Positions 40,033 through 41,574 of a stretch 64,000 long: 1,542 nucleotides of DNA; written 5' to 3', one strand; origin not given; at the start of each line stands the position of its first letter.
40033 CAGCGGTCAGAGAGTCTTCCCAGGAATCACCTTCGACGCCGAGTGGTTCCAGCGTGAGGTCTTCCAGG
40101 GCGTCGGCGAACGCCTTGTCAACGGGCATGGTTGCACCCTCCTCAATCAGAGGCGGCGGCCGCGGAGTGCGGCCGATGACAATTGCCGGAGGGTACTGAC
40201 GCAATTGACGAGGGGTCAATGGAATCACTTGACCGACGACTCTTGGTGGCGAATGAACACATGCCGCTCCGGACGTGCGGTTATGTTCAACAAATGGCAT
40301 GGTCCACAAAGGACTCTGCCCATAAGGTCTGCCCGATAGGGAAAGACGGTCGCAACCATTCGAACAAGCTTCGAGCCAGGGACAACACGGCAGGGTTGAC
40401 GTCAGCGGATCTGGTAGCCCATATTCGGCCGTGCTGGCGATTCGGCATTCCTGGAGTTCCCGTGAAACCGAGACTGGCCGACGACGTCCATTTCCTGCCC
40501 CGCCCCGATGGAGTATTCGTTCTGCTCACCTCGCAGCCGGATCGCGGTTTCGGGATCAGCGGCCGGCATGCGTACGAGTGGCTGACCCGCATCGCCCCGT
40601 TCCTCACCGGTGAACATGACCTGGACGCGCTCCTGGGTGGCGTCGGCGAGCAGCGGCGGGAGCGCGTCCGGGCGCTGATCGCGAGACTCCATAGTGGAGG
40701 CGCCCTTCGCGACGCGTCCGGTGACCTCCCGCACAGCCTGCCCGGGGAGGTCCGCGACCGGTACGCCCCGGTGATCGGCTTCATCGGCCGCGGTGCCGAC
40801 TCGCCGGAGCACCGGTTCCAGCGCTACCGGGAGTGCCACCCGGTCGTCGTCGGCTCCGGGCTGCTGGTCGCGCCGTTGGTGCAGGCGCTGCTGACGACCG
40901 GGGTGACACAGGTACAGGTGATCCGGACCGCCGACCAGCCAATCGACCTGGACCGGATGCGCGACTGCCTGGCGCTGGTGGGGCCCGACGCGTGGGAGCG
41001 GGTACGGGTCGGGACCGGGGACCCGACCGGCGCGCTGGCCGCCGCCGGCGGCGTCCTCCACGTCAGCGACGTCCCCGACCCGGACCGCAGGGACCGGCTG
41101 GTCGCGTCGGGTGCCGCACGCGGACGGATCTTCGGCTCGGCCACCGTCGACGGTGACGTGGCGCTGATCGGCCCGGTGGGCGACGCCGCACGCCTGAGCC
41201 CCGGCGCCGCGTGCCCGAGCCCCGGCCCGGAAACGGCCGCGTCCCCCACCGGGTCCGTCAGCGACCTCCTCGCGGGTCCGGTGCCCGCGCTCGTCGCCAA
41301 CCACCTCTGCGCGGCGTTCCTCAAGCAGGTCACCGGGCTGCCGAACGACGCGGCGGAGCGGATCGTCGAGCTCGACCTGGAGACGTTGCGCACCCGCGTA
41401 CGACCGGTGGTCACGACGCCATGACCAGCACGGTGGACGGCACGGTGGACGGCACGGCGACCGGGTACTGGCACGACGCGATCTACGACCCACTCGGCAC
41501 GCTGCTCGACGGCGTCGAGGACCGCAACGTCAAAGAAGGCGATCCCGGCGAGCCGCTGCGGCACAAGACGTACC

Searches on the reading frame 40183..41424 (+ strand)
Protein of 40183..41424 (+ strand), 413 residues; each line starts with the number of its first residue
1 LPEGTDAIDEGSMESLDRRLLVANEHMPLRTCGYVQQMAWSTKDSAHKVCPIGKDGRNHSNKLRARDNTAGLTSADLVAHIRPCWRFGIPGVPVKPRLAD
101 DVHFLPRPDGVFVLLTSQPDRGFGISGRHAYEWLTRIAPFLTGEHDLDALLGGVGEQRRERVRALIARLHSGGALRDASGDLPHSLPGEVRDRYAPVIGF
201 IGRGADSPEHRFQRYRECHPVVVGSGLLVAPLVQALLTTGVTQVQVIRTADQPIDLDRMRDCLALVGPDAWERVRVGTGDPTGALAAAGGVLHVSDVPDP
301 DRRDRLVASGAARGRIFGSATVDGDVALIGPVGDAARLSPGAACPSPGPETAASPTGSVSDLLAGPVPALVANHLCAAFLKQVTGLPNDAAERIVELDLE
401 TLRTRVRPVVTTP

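Call 7: search_protein_families(library=pfam, proteins=[window:40183-41424:+], max_evalue=0.01)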
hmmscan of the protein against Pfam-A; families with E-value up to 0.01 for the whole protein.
window:40183-41424:+ (413 aa): 0 families

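Call 8: search_protein_families(library=ncbifam, proteins=[window:40183-41424:+], max_evalue=0.01)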
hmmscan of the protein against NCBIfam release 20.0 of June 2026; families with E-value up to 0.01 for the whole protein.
window:40183-41424:+ (413 aa): 1 family
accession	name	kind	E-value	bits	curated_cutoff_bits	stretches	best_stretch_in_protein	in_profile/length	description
TIGR03693.1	ocin_ThiF_like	hypoth_equivalog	2.1e-23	82.4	561.9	1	99-335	13-252/637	putative thiazole-containing bacteriocin maturation protein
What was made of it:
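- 40462..41424 (+): F' protein: 320-aa ocin_ThiF-like paralogue of the N-terminal half of F. It is transcribed divergently from the precursor. TIGR03693 at 82 bits (call 8).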
